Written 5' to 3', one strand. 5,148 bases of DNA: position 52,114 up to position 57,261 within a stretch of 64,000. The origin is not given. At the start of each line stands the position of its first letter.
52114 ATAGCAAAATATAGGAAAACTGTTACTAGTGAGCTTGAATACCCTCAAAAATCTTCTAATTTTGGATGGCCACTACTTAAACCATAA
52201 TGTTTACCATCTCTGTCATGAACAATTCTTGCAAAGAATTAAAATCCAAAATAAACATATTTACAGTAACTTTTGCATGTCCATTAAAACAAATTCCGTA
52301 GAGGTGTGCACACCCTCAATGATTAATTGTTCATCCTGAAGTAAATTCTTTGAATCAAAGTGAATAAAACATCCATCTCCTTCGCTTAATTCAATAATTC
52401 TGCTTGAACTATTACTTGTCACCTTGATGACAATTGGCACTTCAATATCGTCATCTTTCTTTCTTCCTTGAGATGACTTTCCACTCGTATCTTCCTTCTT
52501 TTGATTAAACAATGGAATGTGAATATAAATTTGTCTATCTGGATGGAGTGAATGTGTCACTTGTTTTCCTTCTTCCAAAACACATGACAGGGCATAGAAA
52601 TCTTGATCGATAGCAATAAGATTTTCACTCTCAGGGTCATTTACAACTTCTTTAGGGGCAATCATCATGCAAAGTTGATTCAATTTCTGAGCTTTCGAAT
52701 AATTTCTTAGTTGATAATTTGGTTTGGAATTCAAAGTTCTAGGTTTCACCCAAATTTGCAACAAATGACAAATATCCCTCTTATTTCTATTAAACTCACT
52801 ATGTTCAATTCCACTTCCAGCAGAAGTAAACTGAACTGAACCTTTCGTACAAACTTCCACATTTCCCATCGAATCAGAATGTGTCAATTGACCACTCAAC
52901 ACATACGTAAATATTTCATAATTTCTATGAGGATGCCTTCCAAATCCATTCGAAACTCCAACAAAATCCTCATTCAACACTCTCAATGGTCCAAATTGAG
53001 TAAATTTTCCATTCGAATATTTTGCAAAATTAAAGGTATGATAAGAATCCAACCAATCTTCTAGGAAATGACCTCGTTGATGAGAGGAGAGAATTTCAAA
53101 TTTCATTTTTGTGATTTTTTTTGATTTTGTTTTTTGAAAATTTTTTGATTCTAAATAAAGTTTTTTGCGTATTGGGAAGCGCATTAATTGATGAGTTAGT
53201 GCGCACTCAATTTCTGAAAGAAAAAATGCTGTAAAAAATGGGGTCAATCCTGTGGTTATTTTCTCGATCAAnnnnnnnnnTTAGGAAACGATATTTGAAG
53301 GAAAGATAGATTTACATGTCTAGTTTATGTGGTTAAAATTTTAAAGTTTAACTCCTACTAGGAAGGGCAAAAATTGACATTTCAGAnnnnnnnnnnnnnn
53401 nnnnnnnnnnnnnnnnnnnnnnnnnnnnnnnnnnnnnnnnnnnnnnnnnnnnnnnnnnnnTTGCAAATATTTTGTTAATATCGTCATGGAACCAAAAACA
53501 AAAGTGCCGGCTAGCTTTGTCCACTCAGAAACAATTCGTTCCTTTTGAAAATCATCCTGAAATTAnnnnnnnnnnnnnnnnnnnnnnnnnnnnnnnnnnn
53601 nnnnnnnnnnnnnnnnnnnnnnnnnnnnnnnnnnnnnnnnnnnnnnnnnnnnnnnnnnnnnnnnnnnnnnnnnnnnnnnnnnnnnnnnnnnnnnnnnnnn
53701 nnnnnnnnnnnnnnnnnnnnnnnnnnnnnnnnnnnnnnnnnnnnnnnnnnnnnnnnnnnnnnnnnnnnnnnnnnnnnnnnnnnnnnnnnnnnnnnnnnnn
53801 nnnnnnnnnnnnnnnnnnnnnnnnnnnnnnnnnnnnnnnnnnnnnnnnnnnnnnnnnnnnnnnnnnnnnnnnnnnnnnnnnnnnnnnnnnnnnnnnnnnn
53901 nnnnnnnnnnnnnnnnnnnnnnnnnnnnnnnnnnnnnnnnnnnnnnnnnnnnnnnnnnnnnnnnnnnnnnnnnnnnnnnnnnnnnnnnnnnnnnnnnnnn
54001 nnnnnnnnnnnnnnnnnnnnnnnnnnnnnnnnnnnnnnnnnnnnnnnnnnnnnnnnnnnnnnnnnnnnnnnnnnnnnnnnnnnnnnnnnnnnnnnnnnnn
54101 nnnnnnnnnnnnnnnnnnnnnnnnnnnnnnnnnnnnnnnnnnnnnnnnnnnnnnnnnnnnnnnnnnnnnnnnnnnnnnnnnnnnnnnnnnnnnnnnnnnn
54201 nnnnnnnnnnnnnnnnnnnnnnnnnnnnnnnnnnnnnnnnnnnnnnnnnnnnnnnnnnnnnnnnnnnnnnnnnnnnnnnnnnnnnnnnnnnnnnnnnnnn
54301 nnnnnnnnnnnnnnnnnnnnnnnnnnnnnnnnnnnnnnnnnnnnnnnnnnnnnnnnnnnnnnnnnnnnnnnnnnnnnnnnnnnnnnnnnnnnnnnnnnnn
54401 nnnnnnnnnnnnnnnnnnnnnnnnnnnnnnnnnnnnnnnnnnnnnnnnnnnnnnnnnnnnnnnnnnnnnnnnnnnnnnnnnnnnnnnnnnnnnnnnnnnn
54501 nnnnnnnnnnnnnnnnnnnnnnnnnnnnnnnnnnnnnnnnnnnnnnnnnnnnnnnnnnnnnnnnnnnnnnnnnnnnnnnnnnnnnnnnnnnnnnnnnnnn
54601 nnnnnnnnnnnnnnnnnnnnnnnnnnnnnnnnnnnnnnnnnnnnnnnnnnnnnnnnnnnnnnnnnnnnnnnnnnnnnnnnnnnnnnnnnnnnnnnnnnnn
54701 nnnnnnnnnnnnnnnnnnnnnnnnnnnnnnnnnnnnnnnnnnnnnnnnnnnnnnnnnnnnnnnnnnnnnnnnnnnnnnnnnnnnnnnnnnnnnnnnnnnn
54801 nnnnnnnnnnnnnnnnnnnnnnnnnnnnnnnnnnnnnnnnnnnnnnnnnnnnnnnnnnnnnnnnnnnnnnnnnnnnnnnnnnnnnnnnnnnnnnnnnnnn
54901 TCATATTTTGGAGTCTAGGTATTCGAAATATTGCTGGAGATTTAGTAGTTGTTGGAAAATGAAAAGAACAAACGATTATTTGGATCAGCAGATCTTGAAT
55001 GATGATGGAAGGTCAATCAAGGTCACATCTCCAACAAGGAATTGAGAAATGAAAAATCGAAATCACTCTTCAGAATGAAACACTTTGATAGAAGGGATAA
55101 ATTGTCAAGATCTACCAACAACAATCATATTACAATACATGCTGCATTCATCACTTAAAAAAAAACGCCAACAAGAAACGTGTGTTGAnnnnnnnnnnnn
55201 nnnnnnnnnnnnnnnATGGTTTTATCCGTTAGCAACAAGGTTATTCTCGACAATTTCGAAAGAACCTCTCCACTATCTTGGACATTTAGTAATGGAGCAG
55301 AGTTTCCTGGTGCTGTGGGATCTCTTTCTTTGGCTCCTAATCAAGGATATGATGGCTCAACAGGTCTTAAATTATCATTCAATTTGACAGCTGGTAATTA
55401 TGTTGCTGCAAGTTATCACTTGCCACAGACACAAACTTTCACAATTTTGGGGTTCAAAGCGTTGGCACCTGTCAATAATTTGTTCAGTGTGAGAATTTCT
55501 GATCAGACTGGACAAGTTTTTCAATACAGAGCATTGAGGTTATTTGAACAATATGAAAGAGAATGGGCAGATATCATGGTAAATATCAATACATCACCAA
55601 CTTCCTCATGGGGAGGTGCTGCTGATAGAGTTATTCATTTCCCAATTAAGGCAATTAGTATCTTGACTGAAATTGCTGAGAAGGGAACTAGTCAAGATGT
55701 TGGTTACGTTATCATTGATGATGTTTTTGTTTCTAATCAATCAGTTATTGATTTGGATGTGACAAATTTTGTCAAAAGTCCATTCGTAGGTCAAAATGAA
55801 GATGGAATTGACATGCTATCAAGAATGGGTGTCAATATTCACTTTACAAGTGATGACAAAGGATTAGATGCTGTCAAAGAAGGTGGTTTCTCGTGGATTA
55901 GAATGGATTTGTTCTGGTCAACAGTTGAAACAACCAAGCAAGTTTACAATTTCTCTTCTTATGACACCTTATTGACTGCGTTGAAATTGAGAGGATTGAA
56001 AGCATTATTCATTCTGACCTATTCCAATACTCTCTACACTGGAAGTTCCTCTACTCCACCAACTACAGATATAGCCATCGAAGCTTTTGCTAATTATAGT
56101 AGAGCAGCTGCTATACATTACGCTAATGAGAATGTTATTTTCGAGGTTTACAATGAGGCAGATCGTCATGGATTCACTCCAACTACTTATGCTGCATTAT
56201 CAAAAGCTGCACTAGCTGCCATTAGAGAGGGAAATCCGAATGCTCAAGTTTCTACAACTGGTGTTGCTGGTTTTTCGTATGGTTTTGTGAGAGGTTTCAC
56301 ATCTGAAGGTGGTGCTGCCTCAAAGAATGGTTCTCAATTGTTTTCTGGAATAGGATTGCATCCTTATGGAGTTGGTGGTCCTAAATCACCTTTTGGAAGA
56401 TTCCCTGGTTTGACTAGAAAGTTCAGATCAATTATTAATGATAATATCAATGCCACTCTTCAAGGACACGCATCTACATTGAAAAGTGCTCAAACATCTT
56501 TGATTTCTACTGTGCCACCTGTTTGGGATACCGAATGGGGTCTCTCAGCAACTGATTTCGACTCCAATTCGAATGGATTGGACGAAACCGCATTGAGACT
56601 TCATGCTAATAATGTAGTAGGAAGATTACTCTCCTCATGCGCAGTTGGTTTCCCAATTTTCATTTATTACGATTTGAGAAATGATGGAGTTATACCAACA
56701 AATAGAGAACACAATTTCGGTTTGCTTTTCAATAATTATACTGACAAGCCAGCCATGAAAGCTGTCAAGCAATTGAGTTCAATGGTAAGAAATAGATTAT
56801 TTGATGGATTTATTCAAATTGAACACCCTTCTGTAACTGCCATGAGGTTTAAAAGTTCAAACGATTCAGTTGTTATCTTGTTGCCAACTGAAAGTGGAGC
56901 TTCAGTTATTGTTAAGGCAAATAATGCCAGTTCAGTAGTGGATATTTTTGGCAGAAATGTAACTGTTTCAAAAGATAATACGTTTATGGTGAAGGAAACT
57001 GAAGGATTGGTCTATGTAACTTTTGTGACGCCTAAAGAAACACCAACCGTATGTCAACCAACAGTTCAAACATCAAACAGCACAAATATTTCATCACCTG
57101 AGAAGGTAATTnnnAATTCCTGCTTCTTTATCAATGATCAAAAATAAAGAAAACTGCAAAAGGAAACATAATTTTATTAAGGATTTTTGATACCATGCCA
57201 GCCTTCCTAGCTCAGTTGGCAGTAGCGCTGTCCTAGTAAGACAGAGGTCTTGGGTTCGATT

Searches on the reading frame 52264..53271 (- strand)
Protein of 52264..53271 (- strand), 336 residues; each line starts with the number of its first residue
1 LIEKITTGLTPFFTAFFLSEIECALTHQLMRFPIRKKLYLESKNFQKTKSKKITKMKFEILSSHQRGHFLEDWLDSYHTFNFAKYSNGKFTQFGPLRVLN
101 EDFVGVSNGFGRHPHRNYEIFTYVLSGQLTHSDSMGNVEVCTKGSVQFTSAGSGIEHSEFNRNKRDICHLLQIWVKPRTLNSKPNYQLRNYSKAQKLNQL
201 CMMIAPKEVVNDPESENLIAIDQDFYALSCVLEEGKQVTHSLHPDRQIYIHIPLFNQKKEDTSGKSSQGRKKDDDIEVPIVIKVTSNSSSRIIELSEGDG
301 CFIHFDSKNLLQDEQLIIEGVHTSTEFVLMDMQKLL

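Call 36: search_protein_families(library=pfam, proteins=[window:52264-53271:-], max_evalue=0.001)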
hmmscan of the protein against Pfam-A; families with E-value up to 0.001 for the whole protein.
window:52264-53271:- (336 aa): 2 families
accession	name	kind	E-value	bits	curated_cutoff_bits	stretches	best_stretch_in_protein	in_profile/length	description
PF02678.22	Pirin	-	1.1e-26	93.4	26.1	1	66-175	8-108/108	Pirin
PF17954.7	Pirin_C_2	-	0.00022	21.8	22.9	0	214-252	7-45/86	Quercetinase C-terminal cupin domain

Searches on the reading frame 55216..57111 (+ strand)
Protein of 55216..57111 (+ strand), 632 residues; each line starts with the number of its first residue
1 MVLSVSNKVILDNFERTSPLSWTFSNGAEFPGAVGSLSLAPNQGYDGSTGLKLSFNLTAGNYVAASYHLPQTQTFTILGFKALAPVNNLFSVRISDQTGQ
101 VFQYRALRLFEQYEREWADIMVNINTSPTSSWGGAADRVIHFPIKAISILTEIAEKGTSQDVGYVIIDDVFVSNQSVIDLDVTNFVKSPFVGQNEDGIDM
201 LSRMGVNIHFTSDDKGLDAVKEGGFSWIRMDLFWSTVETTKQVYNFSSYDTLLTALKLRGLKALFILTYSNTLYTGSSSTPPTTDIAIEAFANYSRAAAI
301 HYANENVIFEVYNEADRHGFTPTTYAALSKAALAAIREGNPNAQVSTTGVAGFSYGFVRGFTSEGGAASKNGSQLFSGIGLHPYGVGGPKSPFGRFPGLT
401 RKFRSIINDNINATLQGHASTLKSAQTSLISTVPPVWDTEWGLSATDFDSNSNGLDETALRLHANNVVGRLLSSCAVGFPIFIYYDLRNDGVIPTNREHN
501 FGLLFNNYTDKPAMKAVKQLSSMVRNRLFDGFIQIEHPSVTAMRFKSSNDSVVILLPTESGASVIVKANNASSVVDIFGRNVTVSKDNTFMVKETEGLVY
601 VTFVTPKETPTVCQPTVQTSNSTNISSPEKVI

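Call 36: search_protein_families(library=pfam, proteins=[window:55216-57111:+], max_evalue=0.001)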
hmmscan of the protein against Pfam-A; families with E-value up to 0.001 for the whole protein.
window:55216-57111:+ (632 aa): 2 families
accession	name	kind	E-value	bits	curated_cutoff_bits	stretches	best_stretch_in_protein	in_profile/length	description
PF00150.24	Cellulase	-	6.5e-08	32.8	23.5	1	212-350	22-168/272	Cellulase (glycosyl hydrolase family 5)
PF01373.23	Glyco_hydro_14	-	5.7e-05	22.7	27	1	204-269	9-75/402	Glycosyl hydrolase family 14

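Call 39: list_cluster_members(proteins=[window:55216-57111:+, window:14531-15757:-, window:12146-14272:-, window:25846-27402:-, window:31456-33909:+, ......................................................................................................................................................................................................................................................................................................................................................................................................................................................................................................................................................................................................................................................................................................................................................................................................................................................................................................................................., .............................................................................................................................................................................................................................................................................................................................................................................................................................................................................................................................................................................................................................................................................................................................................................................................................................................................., window:28603-29970:-, window:23018-24583:-, window:19216-21477:-])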
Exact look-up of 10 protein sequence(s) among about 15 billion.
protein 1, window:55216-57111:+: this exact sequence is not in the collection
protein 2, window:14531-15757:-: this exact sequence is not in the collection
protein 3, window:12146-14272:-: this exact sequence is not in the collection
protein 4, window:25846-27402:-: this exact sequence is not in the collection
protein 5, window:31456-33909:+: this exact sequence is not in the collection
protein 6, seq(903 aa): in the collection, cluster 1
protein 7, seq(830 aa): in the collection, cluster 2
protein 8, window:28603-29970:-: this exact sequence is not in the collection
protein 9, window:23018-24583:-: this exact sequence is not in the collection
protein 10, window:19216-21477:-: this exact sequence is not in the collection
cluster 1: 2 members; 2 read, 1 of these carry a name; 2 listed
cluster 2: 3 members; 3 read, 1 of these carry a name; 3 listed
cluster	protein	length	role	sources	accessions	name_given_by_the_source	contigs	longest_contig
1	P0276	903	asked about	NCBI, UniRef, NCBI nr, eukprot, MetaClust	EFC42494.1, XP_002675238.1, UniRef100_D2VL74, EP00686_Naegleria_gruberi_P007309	adenylate/guanylate cyclase [Naegleria gruberi] | Adenylate/guanylate cyclase n=1 Tax=Naegleria gruberi TaxID=5762 RepID=D2VL74_NAEGR | XP_002675238.1 adenylate/guanylate cyclase [Naegleria gruberi strain NEG-M]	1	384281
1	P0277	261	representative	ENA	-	-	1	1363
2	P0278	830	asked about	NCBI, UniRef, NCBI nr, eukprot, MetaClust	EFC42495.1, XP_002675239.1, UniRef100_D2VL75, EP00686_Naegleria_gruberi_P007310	predicted protein [Naegleria gruberi] | Predicted protein n=1 Tax=Naegleria gruberi TaxID=5762 RepID=D2VL75_NAEGR | uncharacterized protein NAEGRDRAFT_50382 [Naegleria gruberi]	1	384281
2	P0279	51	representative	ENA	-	-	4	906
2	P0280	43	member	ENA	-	-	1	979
